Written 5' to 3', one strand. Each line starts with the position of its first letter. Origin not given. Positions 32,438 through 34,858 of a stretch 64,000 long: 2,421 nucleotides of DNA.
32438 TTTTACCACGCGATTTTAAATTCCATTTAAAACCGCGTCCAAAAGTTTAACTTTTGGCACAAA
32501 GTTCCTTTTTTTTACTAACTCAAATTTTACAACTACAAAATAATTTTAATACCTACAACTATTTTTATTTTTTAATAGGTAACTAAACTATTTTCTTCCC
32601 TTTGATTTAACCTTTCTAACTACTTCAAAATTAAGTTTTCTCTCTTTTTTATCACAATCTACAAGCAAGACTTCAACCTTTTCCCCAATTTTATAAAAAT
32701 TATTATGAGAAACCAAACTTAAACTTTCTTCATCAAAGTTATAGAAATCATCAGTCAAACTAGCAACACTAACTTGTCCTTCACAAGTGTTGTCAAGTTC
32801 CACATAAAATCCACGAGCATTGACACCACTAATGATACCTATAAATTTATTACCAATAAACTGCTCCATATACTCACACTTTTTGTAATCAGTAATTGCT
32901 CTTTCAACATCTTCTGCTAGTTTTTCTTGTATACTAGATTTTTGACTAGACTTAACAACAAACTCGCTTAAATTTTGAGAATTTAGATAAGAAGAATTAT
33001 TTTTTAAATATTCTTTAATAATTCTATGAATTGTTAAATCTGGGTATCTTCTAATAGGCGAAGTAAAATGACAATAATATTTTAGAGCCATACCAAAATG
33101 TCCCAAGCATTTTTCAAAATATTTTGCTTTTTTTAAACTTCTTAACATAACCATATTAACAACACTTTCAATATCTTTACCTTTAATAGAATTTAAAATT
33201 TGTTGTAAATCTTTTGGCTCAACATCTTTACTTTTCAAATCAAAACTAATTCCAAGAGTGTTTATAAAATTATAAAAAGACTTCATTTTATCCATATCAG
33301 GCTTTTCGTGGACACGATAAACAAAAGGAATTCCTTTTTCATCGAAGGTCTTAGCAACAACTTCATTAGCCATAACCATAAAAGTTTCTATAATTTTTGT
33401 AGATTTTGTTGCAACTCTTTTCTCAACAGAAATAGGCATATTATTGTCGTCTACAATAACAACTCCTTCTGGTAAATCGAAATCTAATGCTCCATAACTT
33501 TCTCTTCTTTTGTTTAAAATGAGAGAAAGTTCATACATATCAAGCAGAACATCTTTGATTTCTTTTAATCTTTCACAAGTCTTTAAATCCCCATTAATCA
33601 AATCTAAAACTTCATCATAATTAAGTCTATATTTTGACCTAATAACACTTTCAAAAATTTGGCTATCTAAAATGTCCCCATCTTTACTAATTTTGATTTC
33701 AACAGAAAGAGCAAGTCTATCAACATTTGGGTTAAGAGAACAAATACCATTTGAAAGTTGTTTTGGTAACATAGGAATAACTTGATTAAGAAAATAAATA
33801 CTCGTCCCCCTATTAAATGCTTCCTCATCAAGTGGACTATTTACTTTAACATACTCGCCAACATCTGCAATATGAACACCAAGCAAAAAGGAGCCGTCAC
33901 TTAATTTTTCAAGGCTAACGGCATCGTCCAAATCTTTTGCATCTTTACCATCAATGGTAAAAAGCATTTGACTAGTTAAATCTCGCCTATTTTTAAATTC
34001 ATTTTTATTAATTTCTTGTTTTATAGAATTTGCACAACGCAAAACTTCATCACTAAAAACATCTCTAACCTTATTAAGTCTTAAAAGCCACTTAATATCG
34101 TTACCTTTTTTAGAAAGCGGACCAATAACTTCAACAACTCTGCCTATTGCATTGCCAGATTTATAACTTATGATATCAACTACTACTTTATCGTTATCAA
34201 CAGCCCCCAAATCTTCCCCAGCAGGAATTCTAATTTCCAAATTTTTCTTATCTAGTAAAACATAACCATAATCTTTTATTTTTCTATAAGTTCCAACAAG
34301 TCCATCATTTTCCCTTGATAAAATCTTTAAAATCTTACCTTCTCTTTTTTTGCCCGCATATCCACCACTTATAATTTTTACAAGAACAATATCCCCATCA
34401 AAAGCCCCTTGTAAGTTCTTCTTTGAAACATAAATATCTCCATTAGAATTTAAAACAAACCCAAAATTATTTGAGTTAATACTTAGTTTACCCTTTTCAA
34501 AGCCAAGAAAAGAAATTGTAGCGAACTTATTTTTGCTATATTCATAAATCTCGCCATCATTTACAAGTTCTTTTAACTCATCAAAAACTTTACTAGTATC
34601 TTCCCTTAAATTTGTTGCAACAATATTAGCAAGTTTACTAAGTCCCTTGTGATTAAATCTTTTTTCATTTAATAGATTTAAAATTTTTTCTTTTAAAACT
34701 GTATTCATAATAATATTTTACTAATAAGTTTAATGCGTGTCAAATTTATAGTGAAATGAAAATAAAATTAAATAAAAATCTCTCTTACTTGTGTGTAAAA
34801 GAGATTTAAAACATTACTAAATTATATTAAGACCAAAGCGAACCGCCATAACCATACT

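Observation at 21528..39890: Six intergenic copies of a 92-114 nt element that folds into a gap-free four-way junction, with compensatory stem changes between copies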

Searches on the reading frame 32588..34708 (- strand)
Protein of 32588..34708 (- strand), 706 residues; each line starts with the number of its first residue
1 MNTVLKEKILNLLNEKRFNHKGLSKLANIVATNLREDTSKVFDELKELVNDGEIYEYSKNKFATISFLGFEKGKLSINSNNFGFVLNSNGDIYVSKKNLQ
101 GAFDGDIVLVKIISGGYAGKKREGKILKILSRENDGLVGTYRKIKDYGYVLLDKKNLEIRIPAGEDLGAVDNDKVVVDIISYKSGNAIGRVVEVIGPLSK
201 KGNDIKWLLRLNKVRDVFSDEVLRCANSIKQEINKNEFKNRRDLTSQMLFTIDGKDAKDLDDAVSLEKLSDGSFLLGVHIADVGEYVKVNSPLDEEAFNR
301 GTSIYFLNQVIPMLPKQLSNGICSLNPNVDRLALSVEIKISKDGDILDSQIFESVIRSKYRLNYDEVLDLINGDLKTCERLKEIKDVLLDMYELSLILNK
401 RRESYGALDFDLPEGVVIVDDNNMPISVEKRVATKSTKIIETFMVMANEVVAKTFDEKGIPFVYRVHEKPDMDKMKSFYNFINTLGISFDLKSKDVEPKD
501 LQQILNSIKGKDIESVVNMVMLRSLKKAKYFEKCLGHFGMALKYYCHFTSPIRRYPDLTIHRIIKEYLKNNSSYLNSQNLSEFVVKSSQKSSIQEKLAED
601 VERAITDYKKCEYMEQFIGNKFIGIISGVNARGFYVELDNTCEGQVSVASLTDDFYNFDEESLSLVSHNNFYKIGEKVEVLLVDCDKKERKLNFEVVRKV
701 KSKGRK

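Call 15: search_protein_families(library=pfam, proteins=[window:32588-34708:-])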
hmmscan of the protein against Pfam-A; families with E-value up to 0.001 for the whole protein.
window:32588-34708:- (706 aa): 6 families
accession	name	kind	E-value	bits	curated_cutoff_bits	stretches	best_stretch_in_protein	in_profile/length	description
PF00773.25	RNB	-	2.5e-112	375.8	29.3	1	241-570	1-326/326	RNB domain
PF17876.7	CSD2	-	5.8e-19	68.4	26.2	2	150-219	2-74/74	Cold shock domain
PF08206.17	OB_RNB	-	3.6e-15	55.8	24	1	73-129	1-58/58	Ribonuclease B OB domain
PF00575.29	S1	-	6.3e-08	33.3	22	1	616-695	2-72/74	S1 RNA binding domain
PF25049.1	OB_HELZ2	-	5.5e-06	26.6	29.3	0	96-134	50-89/90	3'-5' exoribonuclease HELZ2, OB-fold domain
PF22896.3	OB_RNR_1st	-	6.3e-05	23.5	28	1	43-114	18-91/99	Ribonuclease R, OB first domain, N-terminal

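Call 46: find_homologous_proteins(query=window:32588-34708:-, max_evalue=1e-50)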
Query window:32588-34708:- (706 aa): 8000 proteins with E <= 1e-50 among 8000 candidates; the best 120 are listed.
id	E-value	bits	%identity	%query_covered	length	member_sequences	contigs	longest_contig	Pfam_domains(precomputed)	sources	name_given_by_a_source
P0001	0.0e+0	1534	100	100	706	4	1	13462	PF00575.30,PF00773.26,PF08206.18,PF25049.2,PF17876.8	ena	-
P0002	0.0e+0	1206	78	99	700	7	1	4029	PF00575.30,PF00773.26,PF08206.18,PF25049.2,PF17876.8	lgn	-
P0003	0.0e+0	1027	67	99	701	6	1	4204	PF00575.30,PF00773.26,PF08206.18,PF17876.8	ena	-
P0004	1.8e-293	993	64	99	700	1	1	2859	PF00575.30,PF00773.26,PF08206.18,PF25049.2,PF17876.8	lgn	-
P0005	5.9e-292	988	64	99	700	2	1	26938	PF00575.30,PF00773.26,PF08206.18,PF25049.2,PF17876.8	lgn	-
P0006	2.9e-287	973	63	99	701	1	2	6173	PF00575.30,PF00773.26,PF08206.18,PF17876.8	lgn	-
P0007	1.7e-286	970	64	99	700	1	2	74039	PF00575.30,PF00773.26,PF08206.18,PF25049.2,PF17876.8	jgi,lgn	-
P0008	5.6e-286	968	64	99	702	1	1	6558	PF00575.30,PF00773.26,PF08206.18,PF25049.2,PF17876.8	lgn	-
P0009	3.8e-285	966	64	99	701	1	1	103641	PF00575.30,PF00773.26,PF08206.18,PF25049.2,PF22896.4,PF17876.8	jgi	-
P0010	5.6e-285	965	64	99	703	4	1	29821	PF00575.30,PF00773.26,PF08206.18,PF25049.2,PF22896.4,PF17876.8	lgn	-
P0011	7.6e-285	965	63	99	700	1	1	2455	PF00575.30,PF00773.26,PF08206.18,PF17876.8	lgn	-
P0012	2.6e-284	963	63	99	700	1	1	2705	PF00575.30,PF00773.26,PF08206.18,PF17876.8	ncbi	-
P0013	2.7e-284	963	64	99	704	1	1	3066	PF00575.30,PF00773.26,PF08206.18,PF22896.4,PF17876.8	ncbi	-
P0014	4.0e-284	962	65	99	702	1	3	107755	PF00575.30,PF00773.26,PF08206.18,PF25049.2,PF22896.4,PF17876.8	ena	-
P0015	5.4e-284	962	64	99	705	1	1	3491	PF00575.30,PF00773.26,PF08206.18,PF25049.2,PF22896.4,PF17876.8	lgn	-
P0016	5.8e-284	962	64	98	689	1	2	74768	PF00575.30,PF00773.26,PF08206.18,PF25049.2,PF17876.8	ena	-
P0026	3.5e-282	956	64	99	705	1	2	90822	PF00575.30,PF00773.26,PF08206.18,PF25049.2,PF22896.4,PF17876.8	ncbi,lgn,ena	-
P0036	1.6e-281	954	62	99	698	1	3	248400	PF00575.30,PF00773.26,PF08206.18,PF25049.2,PF17876.8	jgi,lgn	jgi:ribonuclease R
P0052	6.6e-272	922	63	99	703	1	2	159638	PF00575.30,PF00773.26,PF08206.18,PF25049.2,PF22896.4,PF17876.8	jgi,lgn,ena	-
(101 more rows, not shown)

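Call 47: find_encoding_contigs(protein=P0002, flank=10000, max_places=4)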
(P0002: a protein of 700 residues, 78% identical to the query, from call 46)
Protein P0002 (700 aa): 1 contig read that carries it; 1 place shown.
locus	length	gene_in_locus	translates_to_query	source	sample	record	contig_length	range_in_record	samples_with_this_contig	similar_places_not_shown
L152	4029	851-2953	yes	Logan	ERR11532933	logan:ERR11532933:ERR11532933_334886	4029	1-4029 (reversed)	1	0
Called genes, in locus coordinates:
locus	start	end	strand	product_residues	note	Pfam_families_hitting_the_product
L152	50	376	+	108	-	PF03840:SecG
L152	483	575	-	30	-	-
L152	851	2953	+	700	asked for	PF08206:OB_RNB, PF17876:CSD2 (weak), PF25049:OB_HELZ2 (faint), PF17876:CSD2, PF00773:RNB, PF00575:S1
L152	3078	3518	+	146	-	PF01668:SmpB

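Call 48: find_encoding_contigs(protein=P0007, flank=10000, max_places=3)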
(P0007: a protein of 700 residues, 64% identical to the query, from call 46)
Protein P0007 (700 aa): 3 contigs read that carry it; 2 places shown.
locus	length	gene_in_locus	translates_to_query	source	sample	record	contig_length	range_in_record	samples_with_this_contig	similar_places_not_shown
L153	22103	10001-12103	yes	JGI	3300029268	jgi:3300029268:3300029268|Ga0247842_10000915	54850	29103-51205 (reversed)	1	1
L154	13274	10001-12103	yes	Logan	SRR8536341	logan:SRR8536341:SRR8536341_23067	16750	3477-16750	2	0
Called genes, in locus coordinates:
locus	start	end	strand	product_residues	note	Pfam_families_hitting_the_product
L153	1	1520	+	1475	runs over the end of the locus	-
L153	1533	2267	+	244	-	-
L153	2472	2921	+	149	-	PF04014:MazE_antitoxin, PF15714:SpoVT_C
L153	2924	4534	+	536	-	PF01943:Polysacc_synt, PF03023:MurJ, PF01554:MatE (weak)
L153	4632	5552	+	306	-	PF01207:Dus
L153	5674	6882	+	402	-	PF00162:PGK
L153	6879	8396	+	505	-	PF01676:Metalloenzyme, PF06415:iPGM_N, PF01663:Phosphodiest (weak)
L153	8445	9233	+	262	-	PF00121:TIM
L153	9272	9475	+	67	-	-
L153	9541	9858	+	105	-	PF03840:SecG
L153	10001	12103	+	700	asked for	PF08206:OB_RNB, PF17876:CSD2 (weak), PF25049:OB_HELZ2 (faint), PF17876:CSD2, PF00773:RNB, PF00575:S1 (weak)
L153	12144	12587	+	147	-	PF01668:SmpB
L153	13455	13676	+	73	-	-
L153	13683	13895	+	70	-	-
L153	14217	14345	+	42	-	-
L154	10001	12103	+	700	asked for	PF08206:OB_RNB, PF17876:CSD2 (weak), PF25049:OB_HELZ2 (faint), PF17876:CSD2, PF00773:RNB, PF00575:S1 (weak)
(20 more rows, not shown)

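Call 49: find_encoding_contigs(protein=P0014, flank=10000, max_places=3)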
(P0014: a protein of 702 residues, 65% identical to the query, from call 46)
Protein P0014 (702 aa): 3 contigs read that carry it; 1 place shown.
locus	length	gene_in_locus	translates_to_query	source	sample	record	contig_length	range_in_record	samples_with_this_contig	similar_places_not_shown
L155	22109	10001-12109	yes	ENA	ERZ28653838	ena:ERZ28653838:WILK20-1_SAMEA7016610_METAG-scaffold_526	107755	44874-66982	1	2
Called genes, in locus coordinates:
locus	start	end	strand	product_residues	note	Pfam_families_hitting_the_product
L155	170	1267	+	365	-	PF00438:S-AdoMet_synt_N, PF02772:S-AdoMet_synt_M, PF02773:S-AdoMet_synt_C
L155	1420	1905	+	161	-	PF04014:MazE_antitoxin, PF15714:SpoVT_C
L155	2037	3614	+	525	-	PF01554:MatE (weak), PF01943:Polysacc_synt, PF03023:MurJ (faint)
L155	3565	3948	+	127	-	PF00216:Bac_DNA_binding (weak), PF18175:HU-CCDC81_bac_2 (weak)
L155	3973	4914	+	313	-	PF01207:Dus, PF00977:His_biosynth (faint)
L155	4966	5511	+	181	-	-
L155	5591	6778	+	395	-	PF00162:PGK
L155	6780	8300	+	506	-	PF01676:Metalloenzyme, PF06415:iPGM_N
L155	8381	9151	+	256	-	PF00121:TIM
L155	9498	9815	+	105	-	PF03840:SecG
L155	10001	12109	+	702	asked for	PF22896:OB_RNR_1st (faint), PF08206:OB_RNB, PF25049:OB_HELZ2 (weak), PF08206:OB_RNB (weak), PF17876:CSD2, PF00773:RNB, PF00575:S1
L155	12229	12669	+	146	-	PF01668:SmpB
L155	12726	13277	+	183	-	-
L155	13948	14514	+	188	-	PF00545:Ribonuclease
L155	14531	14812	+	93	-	PF01337:Barstar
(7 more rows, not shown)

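Call 50: find_encoding_contigs(protein=P0036, flank=10000, max_places=3)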
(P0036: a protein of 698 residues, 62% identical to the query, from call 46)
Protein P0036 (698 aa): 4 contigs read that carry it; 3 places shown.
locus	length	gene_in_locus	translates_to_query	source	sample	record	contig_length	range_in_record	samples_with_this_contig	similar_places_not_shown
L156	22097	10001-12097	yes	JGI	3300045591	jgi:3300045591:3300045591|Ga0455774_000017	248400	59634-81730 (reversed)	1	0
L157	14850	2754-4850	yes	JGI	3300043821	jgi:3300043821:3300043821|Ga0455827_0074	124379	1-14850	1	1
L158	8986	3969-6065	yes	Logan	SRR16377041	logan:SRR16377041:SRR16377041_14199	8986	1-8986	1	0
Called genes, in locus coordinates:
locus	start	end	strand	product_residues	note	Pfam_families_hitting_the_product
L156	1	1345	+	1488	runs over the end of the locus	-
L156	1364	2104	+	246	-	-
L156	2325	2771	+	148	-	PF04014:MazE_antitoxin, PF15714:SpoVT_C (faint)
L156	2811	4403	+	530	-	PF01943:Polysacc_synt, PF03023:MurJ, PF01554:MatE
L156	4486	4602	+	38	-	-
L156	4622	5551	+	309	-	PF01207:Dus, PF00977:His_biosynth (weak)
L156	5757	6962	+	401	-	PF00162:PGK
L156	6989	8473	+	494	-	PF01676:Metalloenzyme, PF06415:iPGM_N, PF01663:Phosphodiest (weak)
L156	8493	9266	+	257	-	PF00121:TIM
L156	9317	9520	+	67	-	-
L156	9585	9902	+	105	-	PF03840:SecG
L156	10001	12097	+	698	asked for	PF08206:OB_RNB, PF25049:OB_HELZ2 (faint), PF08206:OB_RNB, PF17876:CSD2, PF00773:RNB, PF00575:S1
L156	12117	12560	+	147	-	PF01668:SmpB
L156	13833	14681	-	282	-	-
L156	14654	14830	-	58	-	-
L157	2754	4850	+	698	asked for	PF08206:OB_RNB, PF25049:OB_HELZ2 (faint), PF08206:OB_RNB, PF17876:CSD2, PF00773:RNB, PF00575:S1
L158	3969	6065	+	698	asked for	PF08206:OB_RNB, PF25049:OB_HELZ2 (faint), PF08206:OB_RNB, PF17876:CSD2, PF00773:RNB, PF00575:S1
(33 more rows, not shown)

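Call 65: find_encoding_contigs(protein=P0009, flank=10000, max_places=2)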
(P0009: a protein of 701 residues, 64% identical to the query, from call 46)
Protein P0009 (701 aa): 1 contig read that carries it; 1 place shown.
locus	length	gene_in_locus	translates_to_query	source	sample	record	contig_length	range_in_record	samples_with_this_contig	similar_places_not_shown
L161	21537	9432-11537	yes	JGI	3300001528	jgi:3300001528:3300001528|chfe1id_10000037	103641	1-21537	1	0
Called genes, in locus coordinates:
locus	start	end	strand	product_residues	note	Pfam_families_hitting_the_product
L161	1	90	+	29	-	?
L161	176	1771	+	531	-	PF01943:Polysacc_synt, PF03023:MurJ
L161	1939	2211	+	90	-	PF00216:Bac_DNA_binding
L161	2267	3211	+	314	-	PF01207:Dus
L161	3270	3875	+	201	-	-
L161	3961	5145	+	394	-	PF00162:PGK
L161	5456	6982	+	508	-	PF01663:Phosphodiest (faint), PF01676:Metalloenzyme, PF06415:iPGM_N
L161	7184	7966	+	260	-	PF00121:TIM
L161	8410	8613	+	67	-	-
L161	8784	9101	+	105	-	PF11992:TgpA_N (weak), PF03840:SecG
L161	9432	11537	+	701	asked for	PF22896:OB_RNR_1st (faint), PF08206:OB_RNB, PF25049:OB_HELZ2 (faint), PF08206:OB_RNB (weak), PF17876:CSD2, PF00773:RNB, PF00575:S1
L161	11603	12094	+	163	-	PF01668:SmpB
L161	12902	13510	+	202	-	-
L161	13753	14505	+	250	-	-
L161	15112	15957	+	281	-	PF00497:SBP_bac_3, PF10613:Lig_chan-Glu_bd (faint)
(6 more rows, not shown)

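Call 66: find_encoding_contigs(protein=P0016, flank=10000, max_places=2)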
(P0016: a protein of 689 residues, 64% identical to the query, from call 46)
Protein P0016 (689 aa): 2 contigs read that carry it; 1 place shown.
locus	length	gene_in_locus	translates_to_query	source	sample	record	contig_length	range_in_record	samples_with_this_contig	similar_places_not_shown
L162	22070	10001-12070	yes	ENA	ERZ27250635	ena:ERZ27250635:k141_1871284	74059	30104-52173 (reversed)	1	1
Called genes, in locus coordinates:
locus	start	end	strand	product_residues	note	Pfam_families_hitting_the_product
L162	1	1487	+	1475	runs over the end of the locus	-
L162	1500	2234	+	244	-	-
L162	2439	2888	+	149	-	PF04014:MazE_antitoxin, PF15714:SpoVT_C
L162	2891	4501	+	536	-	PF01943:Polysacc_synt, PF03023:MurJ, PF01554:MatE (weak)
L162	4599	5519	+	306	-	PF01207:Dus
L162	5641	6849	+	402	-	PF00162:PGK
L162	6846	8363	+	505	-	PF01676:Metalloenzyme, PF06415:iPGM_N, PF01663:Phosphodiest (weak)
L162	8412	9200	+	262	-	PF00121:TIM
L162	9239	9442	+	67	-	-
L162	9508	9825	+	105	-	PF03840:SecG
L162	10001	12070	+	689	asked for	PF08206:OB_RNB, PF17876:CSD2 (weak), PF25049:OB_HELZ2 (faint), PF17876:CSD2, PF00773:RNB, PF00575:S1 (weak)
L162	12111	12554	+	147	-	PF01668:SmpB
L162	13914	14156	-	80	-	-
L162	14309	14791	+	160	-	PF04525:LOR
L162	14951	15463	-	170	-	-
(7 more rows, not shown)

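Call 67: find_encoding_contigs(protein=P0026, flank=10000, max_places=2)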
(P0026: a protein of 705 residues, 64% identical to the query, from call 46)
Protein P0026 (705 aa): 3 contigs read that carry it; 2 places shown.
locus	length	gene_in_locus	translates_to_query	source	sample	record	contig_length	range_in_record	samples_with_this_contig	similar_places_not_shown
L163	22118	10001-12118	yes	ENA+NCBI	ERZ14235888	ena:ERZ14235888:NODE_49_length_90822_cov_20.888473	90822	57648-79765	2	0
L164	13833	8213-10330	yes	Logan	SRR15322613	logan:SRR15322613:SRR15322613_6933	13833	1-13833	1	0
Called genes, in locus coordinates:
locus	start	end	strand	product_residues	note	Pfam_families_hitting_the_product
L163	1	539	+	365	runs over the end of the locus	PF00438:S-AdoMet_synt_N, PF02772:S-AdoMet_synt_M, PF02773:S-AdoMet_synt_C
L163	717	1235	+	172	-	PF04014:MazE_antitoxin, PF15714:SpoVT_C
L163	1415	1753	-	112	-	-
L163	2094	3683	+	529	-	PF01943:Polysacc_synt, PF03023:MurJ, PF01554:MatE (weak)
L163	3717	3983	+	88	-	PF00216:Bac_DNA_binding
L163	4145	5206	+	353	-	PF01207:Dus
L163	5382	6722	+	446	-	PF00162:PGK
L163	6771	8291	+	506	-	PF01676:Metalloenzyme, PF06415:iPGM_N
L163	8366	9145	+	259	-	PF00121:TIM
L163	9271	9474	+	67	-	-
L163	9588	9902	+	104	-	PF03840:SecG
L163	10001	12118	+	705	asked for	PF22896:OB_RNR_1st (faint), PF25049:OB_HELZ2 (faint), PF08206:OB_RNB, PF17876:CSD2, PF00773:RNB, PF00575:S1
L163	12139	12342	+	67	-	-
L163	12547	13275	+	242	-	PF01757:Acyl_transf_3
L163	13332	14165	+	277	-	PF00583:Acetyltransf_1 (weak)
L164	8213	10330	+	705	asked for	PF22896:OB_RNR_1st (faint), PF25049:OB_HELZ2 (faint), PF08206:OB_RNB, PF17876:CSD2, PF00773:RNB, PF00575:S1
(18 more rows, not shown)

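Call 68: find_encoding_contigs(protein=P0052, flank=10000, max_places=2)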
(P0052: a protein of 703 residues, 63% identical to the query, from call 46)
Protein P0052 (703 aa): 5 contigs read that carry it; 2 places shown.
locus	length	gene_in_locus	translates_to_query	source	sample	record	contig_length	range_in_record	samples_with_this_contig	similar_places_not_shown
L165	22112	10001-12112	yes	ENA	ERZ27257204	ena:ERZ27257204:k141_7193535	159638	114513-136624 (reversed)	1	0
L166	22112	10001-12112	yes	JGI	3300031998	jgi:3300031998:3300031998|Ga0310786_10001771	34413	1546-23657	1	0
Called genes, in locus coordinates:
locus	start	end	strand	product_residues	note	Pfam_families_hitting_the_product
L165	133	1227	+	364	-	PF00438:S-AdoMet_synt_N, PF02772:S-AdoMet_synt_M, PF02773:S-AdoMet_synt_C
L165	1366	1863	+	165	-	PF04014:MazE_antitoxin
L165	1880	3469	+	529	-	PF01943:Polysacc_synt, PF03023:MurJ, PF01554:MatE (weak)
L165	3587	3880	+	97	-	PF18291:HU-HIG (weak), PF00216:Bac_DNA_binding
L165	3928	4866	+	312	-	PF01207:Dus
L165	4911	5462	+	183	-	-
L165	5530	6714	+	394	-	PF00162:PGK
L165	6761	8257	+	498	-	PF01676:Metalloenzyme, PF06415:iPGM_N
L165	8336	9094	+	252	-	PF00121:TIM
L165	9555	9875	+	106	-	PF03840:SecG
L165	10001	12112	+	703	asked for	PF22896:OB_RNR_1st (faint), PF08206:OB_RNB (weak), PF25049:OB_HELZ2 (faint), PF08206:OB_RNB (weak), PF17876:CSD2, PF00773:RNB, PF00575:S1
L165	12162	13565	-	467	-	PF13306:LRR_5 (weak)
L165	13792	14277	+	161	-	PF01668:SmpB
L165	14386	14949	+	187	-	-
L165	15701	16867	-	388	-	PF01676:Metalloenzyme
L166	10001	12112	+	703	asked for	PF22896:OB_RNR_1st (faint), PF08206:OB_RNB (weak), PF25049:OB_HELZ2 (faint), PF08206:OB_RNB (weak), PF17876:CSD2, PF00773:RNB, PF00575:S1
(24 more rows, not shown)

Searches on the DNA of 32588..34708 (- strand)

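Call 79: search_with_rna_model(model_id=R2, sources=[L152, L153, L155, L156, L161], filters=off, max_evalue=1)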
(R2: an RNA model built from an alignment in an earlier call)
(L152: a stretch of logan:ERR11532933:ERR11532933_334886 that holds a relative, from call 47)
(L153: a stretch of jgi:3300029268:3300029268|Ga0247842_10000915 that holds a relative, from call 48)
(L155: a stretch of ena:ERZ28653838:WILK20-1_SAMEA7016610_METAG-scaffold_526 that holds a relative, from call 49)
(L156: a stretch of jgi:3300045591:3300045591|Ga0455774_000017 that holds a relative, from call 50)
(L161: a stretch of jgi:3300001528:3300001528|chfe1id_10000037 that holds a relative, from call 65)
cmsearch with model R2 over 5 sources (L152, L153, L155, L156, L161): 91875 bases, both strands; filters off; matches with E-value up to 1: 9.
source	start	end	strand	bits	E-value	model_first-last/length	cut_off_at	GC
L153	12659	12742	-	23.8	0.0033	1-85/85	no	0.54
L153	12659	12742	+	19.7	0.033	1-85/85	no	0.54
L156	5339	5427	-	16.5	0.2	1-85/85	no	0.27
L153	13736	13819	-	16.3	0.22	1-85/85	no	0.3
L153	13740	13815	+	15.4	0.37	1-85/85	no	0.28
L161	20285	20360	-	15.2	0.4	1-85/85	no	0.3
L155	18134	18209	+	14.9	0.48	1-85/85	no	0.25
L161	6326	6395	-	14.6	0.57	1-85/85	no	0.24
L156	16168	16219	+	14.1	0.78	1-85/85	no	0.19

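Call 80: search_with_rna_model(model_id=R2, sources=[L163, L165, L003, L006, L009, L159], filters=off, max_evalue=1)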
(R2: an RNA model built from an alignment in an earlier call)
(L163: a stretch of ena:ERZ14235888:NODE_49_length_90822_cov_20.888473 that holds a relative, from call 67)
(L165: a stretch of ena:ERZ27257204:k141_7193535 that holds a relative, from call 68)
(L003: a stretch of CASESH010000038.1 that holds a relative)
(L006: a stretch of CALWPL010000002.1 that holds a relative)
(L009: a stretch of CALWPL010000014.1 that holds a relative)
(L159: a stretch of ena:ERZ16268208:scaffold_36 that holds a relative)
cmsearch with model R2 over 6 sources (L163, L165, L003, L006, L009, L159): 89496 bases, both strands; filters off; matches with E-value up to 1: 15.
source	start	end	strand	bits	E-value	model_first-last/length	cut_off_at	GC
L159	20694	20786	-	85.4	3.5e-18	1-85/85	no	0.3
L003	5555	5647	+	72.7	4.2e-15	1-85/85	no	0.22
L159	14639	14726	-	69.7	2.2e-14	1-85/85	no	0.19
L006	4048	4148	+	56.4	3.9e-11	1-85/85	no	0.2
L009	2897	2997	+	56.4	3.9e-11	1-85/85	no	0.2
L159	20694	20786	+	41.6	1.6e-07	1-85/85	no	0.3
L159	14639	14726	+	41.3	1.8e-07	1-85/85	no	0.19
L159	9694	9788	-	40.1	3.5e-07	1-85/85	no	0.19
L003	5555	5647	-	31.5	4.5e-05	1-85/85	no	0.22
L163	16479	16570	+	15.5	0.34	1-85/85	no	0.25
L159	17619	17700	+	15.4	0.36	1-85/85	no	0.27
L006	4048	4148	-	15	0.45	1-85/85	no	0.2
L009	2897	2997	-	15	0.45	1-85/85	no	0.2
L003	1609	1681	+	14.6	0.56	1-85/85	no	0.23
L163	19013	19066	-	13.9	0.81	1-85/85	no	0.54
